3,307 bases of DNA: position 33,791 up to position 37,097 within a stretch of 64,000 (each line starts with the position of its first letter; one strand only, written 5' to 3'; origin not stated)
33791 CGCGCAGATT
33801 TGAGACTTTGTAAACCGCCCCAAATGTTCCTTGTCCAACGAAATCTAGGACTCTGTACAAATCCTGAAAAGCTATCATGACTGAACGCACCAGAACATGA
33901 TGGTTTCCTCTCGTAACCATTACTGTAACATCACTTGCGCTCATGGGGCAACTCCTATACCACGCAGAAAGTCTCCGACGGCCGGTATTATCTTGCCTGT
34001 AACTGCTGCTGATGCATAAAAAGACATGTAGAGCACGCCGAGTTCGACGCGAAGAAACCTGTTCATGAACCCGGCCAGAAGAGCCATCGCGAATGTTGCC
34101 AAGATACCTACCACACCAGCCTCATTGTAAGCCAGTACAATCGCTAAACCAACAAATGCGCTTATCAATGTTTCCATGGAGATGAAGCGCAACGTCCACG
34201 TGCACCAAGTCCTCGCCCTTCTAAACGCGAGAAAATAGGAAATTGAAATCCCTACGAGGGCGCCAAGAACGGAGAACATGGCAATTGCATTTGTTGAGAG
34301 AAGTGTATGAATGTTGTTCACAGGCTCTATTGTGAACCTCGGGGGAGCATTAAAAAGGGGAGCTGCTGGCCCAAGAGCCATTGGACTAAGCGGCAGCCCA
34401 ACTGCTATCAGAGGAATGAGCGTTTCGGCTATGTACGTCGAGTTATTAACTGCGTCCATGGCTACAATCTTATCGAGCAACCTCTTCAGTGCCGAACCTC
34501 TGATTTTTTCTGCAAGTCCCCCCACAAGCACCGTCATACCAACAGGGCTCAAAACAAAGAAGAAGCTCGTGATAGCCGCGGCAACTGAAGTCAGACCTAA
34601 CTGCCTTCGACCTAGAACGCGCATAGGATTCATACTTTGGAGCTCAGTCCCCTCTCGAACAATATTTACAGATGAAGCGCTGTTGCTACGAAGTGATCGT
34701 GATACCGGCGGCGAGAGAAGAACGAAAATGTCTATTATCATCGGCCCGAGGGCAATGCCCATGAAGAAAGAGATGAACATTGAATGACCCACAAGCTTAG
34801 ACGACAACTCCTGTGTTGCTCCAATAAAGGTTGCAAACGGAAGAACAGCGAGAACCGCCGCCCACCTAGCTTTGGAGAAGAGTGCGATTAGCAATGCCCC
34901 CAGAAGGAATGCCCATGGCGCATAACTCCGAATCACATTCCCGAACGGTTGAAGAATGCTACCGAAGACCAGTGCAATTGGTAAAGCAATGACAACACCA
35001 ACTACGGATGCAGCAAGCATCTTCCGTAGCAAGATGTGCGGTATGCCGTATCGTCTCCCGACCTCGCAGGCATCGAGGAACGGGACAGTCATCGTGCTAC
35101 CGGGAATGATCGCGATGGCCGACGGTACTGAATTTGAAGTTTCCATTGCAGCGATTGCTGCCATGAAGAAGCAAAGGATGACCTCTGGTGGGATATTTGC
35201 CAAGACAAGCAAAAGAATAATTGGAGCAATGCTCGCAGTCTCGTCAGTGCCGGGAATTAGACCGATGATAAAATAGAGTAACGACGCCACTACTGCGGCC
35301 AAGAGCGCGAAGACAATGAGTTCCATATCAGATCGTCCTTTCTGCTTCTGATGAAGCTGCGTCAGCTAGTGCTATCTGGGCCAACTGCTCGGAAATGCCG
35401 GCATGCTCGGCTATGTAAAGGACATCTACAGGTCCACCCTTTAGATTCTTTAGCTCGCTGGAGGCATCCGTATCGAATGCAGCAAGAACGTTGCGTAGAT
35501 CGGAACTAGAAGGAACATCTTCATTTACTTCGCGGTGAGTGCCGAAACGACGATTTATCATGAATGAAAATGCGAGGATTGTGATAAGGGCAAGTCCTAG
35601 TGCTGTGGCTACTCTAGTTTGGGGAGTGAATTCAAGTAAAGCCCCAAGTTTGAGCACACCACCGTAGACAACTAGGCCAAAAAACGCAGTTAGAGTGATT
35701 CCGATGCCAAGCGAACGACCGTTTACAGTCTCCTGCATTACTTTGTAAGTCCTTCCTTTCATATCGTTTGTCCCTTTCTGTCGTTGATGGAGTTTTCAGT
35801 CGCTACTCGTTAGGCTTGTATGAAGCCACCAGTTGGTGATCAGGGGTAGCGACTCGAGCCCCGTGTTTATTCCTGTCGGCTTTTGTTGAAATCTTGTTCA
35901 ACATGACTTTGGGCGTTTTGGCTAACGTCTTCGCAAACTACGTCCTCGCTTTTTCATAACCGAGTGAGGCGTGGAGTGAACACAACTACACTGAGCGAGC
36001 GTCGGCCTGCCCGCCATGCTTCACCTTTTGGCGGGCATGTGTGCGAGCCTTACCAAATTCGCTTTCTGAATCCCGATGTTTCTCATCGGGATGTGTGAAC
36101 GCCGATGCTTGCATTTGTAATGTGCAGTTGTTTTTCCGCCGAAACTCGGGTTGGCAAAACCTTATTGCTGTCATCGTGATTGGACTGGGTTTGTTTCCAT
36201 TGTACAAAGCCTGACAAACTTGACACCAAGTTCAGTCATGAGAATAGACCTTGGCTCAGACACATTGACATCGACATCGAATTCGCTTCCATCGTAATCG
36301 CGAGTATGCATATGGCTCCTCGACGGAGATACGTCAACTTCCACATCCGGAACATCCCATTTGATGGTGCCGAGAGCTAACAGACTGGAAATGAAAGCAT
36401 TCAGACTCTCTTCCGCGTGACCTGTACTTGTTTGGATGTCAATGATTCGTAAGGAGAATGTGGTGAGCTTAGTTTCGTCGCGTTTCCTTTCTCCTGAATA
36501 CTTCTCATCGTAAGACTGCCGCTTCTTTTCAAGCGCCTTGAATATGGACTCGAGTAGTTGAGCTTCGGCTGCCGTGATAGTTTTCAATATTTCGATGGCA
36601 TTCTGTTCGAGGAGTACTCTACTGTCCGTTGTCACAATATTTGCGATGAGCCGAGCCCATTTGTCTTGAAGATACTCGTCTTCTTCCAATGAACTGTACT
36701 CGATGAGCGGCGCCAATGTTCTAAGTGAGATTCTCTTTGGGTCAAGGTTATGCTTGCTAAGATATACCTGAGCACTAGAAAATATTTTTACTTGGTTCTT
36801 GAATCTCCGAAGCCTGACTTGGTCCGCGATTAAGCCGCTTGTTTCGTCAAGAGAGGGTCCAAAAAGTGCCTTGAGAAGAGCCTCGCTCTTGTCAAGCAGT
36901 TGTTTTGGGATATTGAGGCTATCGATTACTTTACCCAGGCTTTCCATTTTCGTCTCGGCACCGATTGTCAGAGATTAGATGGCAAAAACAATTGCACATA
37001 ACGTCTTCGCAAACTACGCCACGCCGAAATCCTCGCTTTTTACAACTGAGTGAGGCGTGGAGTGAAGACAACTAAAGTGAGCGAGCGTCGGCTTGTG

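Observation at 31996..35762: Mid-window four-gene, translationally coupled operon (2-TM protein, TctA/DUF112-like permease, Hanks kinase, HMG-CoA-reductase homologue) with no described counterpart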

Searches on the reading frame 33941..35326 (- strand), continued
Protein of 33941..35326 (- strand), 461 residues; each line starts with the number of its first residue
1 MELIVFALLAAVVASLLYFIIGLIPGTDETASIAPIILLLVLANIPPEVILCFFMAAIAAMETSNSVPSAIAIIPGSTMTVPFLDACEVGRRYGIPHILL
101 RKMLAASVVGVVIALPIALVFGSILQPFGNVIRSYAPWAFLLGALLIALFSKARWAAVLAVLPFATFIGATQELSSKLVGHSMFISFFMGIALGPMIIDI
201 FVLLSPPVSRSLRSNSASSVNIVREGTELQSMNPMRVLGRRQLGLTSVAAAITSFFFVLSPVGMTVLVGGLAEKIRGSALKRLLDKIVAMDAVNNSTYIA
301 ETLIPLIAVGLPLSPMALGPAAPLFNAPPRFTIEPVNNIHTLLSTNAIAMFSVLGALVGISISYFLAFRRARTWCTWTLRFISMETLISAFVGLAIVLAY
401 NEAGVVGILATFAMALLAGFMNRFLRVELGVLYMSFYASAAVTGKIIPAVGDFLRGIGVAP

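Call 81: get_annotated_region(hit=H1, flank=7000)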
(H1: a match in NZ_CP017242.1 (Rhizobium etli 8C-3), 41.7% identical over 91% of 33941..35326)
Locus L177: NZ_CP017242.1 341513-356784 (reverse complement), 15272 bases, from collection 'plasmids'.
description: Rhizobium etli 8C-3 plasmid pRsp8C3a, complete sequence
organism: Rhizobium etli 8C-3 (NCBI taxid 538025)
taxonomy: Bacteria; Pseudomonadota; Alphaproteobacteria; Hyphomicrobiales; Rhizobiaceae; Rhizobium; Rhizobium etli; Rhizobium etli 8C-3
host: -; source: Phaseolus vulgaris,cell culture; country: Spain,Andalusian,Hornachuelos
typing (MOB-suite, as given by PLSDB): conjugative; relaxase MOBQ; mating-pair formation MPF_T
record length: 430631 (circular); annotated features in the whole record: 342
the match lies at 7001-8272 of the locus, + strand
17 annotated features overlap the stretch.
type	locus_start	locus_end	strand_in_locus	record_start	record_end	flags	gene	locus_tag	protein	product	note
CDS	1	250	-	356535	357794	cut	-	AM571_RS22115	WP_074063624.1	saccharopine dehydrogenase family protein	-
CDS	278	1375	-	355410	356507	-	-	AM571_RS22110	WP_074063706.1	carboxynorspermidine decarboxylase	-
CDS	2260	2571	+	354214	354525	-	-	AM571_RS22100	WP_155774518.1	hypothetical protein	-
CDS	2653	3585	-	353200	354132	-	-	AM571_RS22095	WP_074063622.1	hydroxymethylglutaryl-CoA lyase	-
CDS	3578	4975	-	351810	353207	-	-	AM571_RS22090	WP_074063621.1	PLP-dependent aminotransferase family protein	-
CDS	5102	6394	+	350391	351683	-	-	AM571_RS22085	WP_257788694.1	hydroxymethylglutaryl-CoA reductase, degradative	GO:0016054 - organic acid catabolic process [Evidence IEA]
CDS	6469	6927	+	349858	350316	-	-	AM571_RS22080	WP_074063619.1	hypothetical protein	-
CDS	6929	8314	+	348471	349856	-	-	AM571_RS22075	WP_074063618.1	tripartite tricarboxylate transporter permease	-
CDS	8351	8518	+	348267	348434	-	-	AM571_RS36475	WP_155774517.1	hypothetical protein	-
CDS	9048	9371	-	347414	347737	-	-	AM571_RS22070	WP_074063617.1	XRE family transcriptional regulator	-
CDS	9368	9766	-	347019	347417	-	-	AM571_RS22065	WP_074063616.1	type II toxin-antitoxin system RelE/ParE family toxin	-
CDS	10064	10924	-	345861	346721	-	-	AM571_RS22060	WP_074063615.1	inositol monophosphatase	-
CDS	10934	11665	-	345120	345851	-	-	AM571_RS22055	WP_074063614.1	DUF1868 domain-containing protein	-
CDS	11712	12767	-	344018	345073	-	ugpC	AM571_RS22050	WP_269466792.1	sn-glycerol-3-phosphate ABC transporter ATP-binding protein UgpC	-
CDS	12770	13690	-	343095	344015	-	-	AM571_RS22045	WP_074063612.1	carbohydrate ABC transporter permease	GO:0008643 - carbohydrate transport [Evidence IEA]; GO:0055085 - transmembrane transport [Evidence IEA]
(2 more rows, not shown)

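Call 82: get_annotated_region(hit=H3, flank=7000)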
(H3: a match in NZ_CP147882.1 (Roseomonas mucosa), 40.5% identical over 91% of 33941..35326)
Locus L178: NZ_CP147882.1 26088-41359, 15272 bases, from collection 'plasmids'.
description: Roseomonas mucosa strain GlSt084 plasmid p2, complete sequence
organism: Roseomonas mucosa (NCBI taxid 207340)
taxonomy: Bacteria; Pseudomonadota; Alphaproteobacteria; Rhodospirillales; Acetobacteraceae; Roseomonas; Roseomonas mucosa
host: -; source: cell culture,Styx glacier; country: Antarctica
typing (MOB-suite, as given by PLSDB): non-mobilizable
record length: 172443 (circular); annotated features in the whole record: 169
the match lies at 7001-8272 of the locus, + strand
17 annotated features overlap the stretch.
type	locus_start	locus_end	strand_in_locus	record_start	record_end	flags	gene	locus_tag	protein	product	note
CDS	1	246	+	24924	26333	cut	-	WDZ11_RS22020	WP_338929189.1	SH3 domain-containing protein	-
CDS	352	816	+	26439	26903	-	-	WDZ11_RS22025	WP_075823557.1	HNH endonuclease domain-containing protein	-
CDS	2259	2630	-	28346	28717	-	-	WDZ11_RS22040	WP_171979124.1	hypothetical protein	-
CDS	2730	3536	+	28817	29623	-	-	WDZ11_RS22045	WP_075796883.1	IS5 family transposase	-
CDS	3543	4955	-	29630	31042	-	-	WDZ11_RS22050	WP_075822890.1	PLP-dependent aminotransferase family protein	-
CDS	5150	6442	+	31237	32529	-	-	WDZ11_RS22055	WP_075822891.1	hydroxymethylglutaryl-CoA reductase, degradative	GO:0016054 - organic acid catabolic process [Evidence IEA]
CDS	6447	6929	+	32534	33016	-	-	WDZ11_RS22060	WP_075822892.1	hypothetical protein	-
CDS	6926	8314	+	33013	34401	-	-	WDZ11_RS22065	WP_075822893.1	tripartite tricarboxylate transporter permease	-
CDS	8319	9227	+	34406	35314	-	-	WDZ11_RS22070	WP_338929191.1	hydroxymethylglutaryl-CoA lyase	-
CDS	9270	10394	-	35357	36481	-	-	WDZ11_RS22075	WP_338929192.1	helix-turn-helix domain-containing protein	-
CDS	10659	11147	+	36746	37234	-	-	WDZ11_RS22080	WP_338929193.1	hypothetical protein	-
CDS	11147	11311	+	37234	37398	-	-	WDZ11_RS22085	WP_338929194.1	hypothetical protein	-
CDS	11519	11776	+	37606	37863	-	-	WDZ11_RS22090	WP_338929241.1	tyrosine-type recombinase/integrase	GO:0015074 - DNA integration [Evidence IEA]; GO:0006310 - DNA recombination [Evidence IEA]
CDS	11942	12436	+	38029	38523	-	-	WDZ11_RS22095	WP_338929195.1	hypothetical protein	-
CDS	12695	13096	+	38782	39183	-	-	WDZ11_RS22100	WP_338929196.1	hypothetical protein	-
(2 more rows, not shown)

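Call 83: find_homologous_proteins(query=L168:5506-7626:+)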
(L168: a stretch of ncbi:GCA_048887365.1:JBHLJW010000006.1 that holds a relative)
Query L168:5506-7626:+ (706 aa): 4 proteins with E <= 0.001 among 8000 candidates.
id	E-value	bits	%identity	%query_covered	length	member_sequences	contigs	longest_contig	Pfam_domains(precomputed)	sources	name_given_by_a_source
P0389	4.0e-209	715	48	99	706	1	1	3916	-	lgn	-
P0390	2.8e-202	692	49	95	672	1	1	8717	-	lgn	-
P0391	1.7e-186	640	45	98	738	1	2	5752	-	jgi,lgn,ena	-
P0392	2.2e-64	236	27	98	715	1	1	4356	-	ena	-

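Call 87: search_protein_families(library=pfam, proteins=[P0389, P0390], max_evalue=1)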
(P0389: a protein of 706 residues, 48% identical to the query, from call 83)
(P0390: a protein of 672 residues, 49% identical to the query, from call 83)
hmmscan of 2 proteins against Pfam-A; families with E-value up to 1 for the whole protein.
P0389 (706 aa): 1 family
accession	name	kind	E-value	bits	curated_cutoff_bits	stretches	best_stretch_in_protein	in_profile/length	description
PF00288.32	GHMP_kinases_N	-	0.069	13.8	22.3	1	326-366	10-47/87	GHMP kinases N terminal domain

P0390 (672 aa): 1 family
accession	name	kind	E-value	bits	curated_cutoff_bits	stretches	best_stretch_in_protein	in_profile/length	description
PF00288.32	GHMP_kinases_N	-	0.53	11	22.3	0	293-331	11-46/87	GHMP kinases N terminal domain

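Call 89: search_protein_families(library=padloc, proteins=[P0389, L170:9177-10556:+, L170:5569-6297:-, L172:2889-5105:+], max_evalue=0.1)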
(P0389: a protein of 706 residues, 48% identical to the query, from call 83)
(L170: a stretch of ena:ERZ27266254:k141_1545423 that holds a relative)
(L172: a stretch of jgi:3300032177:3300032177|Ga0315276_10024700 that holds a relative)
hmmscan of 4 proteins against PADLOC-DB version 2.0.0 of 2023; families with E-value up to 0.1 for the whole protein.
P0389 (706 aa): 0 families

L170:9177-10556:+ (459 aa): 0 families

L170:5569-6297:- (242 aa): 15 families
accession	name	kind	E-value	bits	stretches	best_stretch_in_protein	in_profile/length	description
PDLC04141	capP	-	5.1e-15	53.6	1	35-168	19-124/242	capP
PDLC03946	RmrA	-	8.5e-07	26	1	89-176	182-247/357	-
PDLC03949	RmrA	-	3.3e-06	24.2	1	90-175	182-244/363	-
PDLC03943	RmrA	-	6e-06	23.6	1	11-122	122-217/370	-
PDLC03944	RmrA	-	5.7e-05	20.3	1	90-159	192-245/384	-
PDLC03951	RmrA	-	7.6e-05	19.8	1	87-159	195-249/400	-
PDLC03948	RmrA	-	0.00061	16.8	1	91-158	201-252/397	-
PDLC03945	RmrA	-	0.00084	16.6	1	95-168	206-262/394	-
PDLC03953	RmrA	-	0.0012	16.2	1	95-118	206-229/373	-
PDLC03954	RmrA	-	0.0015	15.5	1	95-160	206-255/380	-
PDLC03952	RmrA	-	0.0024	14.8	1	95-159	218-266/395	-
PDLC03950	RmrA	-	0.0086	13.1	1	87-159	186-241/369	-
PDLC03956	RmrA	-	0.011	12.9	1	89-118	198-227/399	-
PDLC03947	RmrA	-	0.012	12.5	1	91-117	202-228/383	-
PDLC03955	RmrA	-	0.034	11.4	0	14-112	142-229/371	-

L172:2889-5105:+ (738 aa): 0 families

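Call 90: predict_structure(alignment_id=A4)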
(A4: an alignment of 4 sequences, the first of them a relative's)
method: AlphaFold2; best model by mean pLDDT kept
length: 706 residues; sequences in the alignment: 4
mean_pLDDT: 51.1   pTM: 0.38
mean pLDDT of the five models: 51.1, 50.9, 46.6, 44.7, 40.3
residues with pLDDT >= 90: 24; 70-90: 189; 50-70: 114; < 50: 379
segments of 3 or more residues with pLDDT < 50: 1-12, 141-149, 210-217, 240-262, 290-292, 306-313, 346-353, 379-388, 409-699, 704-706
pLDDT, mean of each block of 10 residues (from residue 1): 40 58 86 68 74 85 73 82 82 88 73 56 82 76 43 74 85 91 87 76 80 44 74 71 30 26 67 80 59 54 49 60 80 82 51 54 78 59 43 63 54 26 24 24 26 25 28 29 29 35 32 38 35 26 26 25 26 25 25 31 36 31 30 31 28 29 33 32 26 34 45
secondary structure, 60 per line:
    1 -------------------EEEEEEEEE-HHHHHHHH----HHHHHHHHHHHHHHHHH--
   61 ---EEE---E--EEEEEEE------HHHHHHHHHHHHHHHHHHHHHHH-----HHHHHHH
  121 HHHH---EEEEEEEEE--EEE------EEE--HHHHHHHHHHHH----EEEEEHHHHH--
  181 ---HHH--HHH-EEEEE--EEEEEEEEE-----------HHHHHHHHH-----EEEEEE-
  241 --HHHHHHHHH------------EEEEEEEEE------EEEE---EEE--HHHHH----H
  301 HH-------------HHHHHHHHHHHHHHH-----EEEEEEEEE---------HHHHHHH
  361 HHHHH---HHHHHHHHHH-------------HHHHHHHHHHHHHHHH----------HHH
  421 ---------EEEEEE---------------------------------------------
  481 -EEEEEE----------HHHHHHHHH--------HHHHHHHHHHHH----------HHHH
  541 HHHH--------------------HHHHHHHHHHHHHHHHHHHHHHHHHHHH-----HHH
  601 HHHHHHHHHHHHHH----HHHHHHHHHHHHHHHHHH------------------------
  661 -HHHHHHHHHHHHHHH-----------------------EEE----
elements in order (helices of 4 or more, strands of 3 or more residues): E20-28 H30-37 H42-58 E64-66 E73-79 H86-108 H114-124 E128-136 E139-141 E148-150 H153-164 E169-173 H174-178 E193-197 E200-208 H220-228 E234-239 H243-251 E264-272 E279-282 E286-288 H291-295 H316-330 E336-344 H354-365 H369-378 H392-407 E430-435 E482-487 H498-506 H515-526 H537-544 H565-592 H598-614 H619-636 H662-676 E700-702

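Call 93: fold_search(model_id=the predicted structure, library=pdb)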
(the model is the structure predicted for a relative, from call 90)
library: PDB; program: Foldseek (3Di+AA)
matches with E <= 10: 912; with E <= 0.001: 184
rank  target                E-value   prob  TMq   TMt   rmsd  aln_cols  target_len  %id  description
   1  1wc4_A                1.9e-10  1.00  0.22  0.68   4.2       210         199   15  Soluble adenylyl cyclase CyaC from S. platensis in complex with alpha, beta-methylene-ATP and Europium (released 2004-12-20)
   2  1wc4_B                2.7e-10  1.00  0.22  0.70   4.1       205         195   16  Soluble adenylyl cyclase CyaC from S. platensis in complex with alpha, beta-methylene-ATP and Europium (released 2004-12-20)
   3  1wc3_B                4.8e-10  1.00  0.23  0.76   3.7       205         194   15  Soluble adenylyl cyclase CyaC from S. platensis in complex with alpha, beta-methylene-ATP and Strontium (released 2004-12-20)
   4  1wc0_B                5.4e-10  1.00  0.23  0.72   4.0       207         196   14  Soluble adenylyl cyclase CyaC from S. platensis in complex with alpha, beta-methylene-ATP (released 2004-12-20)
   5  1wc0_A                5.7e-10  1.00  0.23  0.71   4.0       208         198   14  Soluble adenylyl cyclase CyaC from S. platensis in complex with alpha, beta-methylene-ATP (released 2004-12-20)
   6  3r5g_B                8.9e-10  1.00  0.22  0.74   4.1       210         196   14  Crystal structure of the adenylyl cyclase CyaB from P. aeruginosa (released 2012-01-11)
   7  2bw7_B                9.4e-10  1.00  0.23  0.72   4.2       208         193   16  A novel mechanism for adenylyl cyclase inhibition from the crystal structure of its complex with catechol estrogen (released 2005-07-20)
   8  1wc5_A                1.1e-09  1.00  0.23  0.73   4.1       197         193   15  Soluble adenylyl cyclase CyaC from S. platensis in complex with alpha, beta-methylene-ATP in presence of bicarbonate (released 2004-12-20)
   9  1wc1_A                1.1e-09  1.00  0.22  0.71   4.1       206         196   14  Soluble adenylyl cyclase CyaC from S. platensis in complex with Rp- ATPalphaS (released 2004-12-20)
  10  2w01_C                1.2e-09  1.00  0.23  0.72   5.2       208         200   13  Crystal structure of the guanylyl cyclase Cya2 (released 2008-09-30)
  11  2w01_D                1.3e-09  1.00  0.23  0.73   4.6       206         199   13  Crystal structure of the guanylyl cyclase Cya2 (released 2008-09-30)
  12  6fht_B                1.8e-09  1.00  0.23  0.22   4.5       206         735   14  Crystal structure of an artificial phytochrome regulated adenylate/guanylate cyclase in its dark adapted Pr form (released 2018-04-18)
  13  2w01_B                1.8e-09  1.00  0.23  0.73   5.0       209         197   14  Crystal structure of the guanylyl cyclase Cya2 (released 2008-09-30)
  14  1wc1_C                2.1e-09  1.00  0.22  0.73   4.1       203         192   15  Soluble adenylyl cyclase CyaC from S. platensis in complex with Rp- ATPalphaS (released 2004-12-20)
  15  1wc1_B                2.2e-09  1.00  0.23  0.73   3.8       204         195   14  Soluble adenylyl cyclase CyaC from S. platensis in complex with Rp- ATPalphaS (released 2004-12-20)
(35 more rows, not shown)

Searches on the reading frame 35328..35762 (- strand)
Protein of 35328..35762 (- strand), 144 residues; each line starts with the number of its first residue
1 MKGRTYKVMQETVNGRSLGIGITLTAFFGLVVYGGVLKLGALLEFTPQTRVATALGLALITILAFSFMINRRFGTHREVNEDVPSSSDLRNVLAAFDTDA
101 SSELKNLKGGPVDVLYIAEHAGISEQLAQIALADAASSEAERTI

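Call 3: search_protein_families(library=pfam, proteins=[window:35328-35762:-], max_evalue=0.01)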
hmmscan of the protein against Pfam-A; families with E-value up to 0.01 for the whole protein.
window:35328-35762:- (144 aa): 0 families

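Call 4: search_protein_families(library=padloc, proteins=[window:35328-35762:-], max_evalue=0.01)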
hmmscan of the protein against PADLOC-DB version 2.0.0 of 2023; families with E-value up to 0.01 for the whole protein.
window:35328-35762:- (144 aa): 0 families

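Call 5: search_protein_families(library=ncbifam, proteins=[window:35328-35762:-], max_evalue=0.01)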
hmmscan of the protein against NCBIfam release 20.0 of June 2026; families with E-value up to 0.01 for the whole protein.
window:35328-35762:- (144 aa): 0 families

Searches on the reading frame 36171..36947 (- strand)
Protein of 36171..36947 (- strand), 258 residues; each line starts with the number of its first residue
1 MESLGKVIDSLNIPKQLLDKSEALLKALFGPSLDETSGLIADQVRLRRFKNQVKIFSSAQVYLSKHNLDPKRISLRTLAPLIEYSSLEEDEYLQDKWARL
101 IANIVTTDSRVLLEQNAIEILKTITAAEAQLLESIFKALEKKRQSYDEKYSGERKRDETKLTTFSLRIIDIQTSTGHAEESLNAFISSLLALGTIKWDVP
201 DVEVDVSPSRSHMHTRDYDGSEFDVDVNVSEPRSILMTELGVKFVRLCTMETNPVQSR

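Call 3: search_protein_families(library=pfam, proteins=[window:36171-36947:-], max_evalue=0.01)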
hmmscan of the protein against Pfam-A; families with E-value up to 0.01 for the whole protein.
window:36171-36947:- (258 aa): 1 family
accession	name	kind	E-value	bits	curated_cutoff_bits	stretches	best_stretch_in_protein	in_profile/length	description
PF14337.13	Abi_alpha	-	1.7e-18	67.8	29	1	43-248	3-196/196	Abortive infection alpha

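Call 4: search_protein_families(library=padloc, proteins=[window:36171-36947:-], max_evalue=0.01)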
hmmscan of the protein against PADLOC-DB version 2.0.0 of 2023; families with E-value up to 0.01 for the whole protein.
window:36171-36947:- (258 aa): 2 families
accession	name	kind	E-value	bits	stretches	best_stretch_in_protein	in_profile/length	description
PDLC05025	PDC-S47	-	0.0015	16.4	1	89-249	102-261/263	-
PDLC05026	PDC-S47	-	0.0047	14.5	0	75-136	78-139/257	-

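Call 5: search_protein_families(library=ncbifam, proteins=[window:36171-36947:-], max_evalue=0.01)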
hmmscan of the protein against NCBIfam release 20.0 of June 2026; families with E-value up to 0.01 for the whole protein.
window:36171-36947:- (258 aa): 0 families
